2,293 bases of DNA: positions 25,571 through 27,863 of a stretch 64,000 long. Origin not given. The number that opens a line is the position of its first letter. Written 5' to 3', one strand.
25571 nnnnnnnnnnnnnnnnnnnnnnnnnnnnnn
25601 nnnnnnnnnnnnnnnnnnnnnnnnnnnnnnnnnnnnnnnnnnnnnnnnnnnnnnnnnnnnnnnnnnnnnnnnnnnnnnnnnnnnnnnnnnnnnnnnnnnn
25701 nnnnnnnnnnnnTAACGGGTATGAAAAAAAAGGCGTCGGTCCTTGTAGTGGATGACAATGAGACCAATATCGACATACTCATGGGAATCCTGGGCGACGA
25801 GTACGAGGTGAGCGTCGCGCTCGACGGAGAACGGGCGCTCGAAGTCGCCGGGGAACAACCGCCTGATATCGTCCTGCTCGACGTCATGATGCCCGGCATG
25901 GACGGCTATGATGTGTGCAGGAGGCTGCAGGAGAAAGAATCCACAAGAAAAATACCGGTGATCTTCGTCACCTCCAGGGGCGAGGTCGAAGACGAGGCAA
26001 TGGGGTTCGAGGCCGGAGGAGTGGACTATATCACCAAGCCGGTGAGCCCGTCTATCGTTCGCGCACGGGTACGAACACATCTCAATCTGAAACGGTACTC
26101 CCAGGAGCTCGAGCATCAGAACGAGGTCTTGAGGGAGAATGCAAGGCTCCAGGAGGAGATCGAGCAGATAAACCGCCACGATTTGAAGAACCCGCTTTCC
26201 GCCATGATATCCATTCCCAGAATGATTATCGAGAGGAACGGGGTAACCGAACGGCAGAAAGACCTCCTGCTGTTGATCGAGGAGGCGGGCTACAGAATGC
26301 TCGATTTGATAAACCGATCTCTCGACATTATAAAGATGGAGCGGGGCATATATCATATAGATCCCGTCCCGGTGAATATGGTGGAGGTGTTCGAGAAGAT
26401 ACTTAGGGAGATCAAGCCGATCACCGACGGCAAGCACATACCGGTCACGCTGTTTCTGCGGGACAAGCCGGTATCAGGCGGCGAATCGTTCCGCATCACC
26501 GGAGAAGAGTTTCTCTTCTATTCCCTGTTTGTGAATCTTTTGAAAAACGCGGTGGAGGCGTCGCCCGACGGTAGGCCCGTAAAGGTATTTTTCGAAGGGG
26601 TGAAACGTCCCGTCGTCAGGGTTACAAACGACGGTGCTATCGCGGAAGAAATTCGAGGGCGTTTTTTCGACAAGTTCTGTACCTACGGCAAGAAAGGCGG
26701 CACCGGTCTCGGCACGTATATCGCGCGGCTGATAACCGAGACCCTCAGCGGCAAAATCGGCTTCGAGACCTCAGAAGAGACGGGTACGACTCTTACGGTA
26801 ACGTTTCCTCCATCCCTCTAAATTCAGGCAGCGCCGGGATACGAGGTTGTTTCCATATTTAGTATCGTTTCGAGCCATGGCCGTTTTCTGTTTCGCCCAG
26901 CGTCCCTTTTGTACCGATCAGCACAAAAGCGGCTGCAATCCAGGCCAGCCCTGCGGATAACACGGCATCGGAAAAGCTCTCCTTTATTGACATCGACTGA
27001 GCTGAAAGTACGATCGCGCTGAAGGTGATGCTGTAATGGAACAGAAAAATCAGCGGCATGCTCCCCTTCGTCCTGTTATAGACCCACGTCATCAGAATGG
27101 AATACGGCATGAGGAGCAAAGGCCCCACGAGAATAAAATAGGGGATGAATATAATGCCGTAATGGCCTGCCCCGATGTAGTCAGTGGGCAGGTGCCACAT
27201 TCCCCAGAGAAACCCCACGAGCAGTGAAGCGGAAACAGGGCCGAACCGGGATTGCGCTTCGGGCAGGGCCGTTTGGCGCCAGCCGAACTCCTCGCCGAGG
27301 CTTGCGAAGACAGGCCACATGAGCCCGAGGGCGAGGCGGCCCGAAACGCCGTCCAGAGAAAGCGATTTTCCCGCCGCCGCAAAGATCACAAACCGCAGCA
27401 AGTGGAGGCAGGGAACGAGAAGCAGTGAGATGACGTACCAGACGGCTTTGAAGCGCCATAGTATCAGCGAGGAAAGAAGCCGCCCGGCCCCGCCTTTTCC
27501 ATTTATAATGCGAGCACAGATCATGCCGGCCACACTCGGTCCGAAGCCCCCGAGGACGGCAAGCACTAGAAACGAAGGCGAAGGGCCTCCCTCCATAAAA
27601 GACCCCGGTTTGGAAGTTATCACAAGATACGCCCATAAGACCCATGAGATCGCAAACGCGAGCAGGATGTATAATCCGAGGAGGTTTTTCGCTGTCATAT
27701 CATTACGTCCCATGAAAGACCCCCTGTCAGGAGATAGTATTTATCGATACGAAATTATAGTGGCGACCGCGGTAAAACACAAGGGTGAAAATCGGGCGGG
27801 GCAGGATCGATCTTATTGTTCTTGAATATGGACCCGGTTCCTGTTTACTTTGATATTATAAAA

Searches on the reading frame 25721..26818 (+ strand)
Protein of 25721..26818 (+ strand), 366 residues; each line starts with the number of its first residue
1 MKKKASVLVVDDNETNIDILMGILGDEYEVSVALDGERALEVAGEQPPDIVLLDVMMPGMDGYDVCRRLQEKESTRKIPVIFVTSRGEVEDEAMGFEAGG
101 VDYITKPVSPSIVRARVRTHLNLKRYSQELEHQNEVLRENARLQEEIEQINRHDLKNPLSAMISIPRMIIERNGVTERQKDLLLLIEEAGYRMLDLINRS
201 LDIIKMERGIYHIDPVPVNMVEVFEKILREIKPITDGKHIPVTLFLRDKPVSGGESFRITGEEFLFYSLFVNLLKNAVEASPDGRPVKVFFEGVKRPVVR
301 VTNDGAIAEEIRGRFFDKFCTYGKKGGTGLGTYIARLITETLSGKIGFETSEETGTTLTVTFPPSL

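Call 27: search_protein_families(library=pfam, proteins=[window:25721-26818:+], max_evalue=0.001)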
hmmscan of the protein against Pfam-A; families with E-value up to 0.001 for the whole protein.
window:25721-26818:+ (366 aa): 3 families
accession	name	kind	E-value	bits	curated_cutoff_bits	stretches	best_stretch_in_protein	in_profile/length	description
PF00072.30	Response_reg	-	1.6e-26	93.1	30.2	1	7-117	1-110/111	Response regulator receiver domain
PF02518.31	HATPase_c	-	1.1e-14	55.2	26.4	1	265-364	5-109/111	Histidine kinase-, DNA gyrase B-, and HSP90-like ATPase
PF00512.31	HisKA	-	3.2e-07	30.7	26.9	1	152-209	10-66/66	His Kinase A (phospho-acceptor) domain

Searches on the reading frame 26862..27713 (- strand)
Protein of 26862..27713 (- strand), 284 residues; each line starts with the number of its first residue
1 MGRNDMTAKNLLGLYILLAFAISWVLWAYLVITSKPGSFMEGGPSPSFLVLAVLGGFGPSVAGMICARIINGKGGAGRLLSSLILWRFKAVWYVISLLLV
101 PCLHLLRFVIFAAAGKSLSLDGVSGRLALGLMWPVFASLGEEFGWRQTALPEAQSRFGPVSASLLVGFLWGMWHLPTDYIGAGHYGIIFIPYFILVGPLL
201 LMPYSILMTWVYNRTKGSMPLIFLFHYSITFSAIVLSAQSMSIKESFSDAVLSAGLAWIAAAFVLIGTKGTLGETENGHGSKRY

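Call 27: search_protein_families(library=pfam, proteins=[window:26862-27713:-], max_evalue=0.001)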
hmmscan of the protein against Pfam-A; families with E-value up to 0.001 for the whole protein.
window:26862-27713:- (284 aa): 1 family
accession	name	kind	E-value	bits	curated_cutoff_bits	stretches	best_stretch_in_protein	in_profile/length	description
PF02517.21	Rce1-like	-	9.7e-12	45.5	22.4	1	127-229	5-90/93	Type II CAAX prenyl endopeptidase Rce1-like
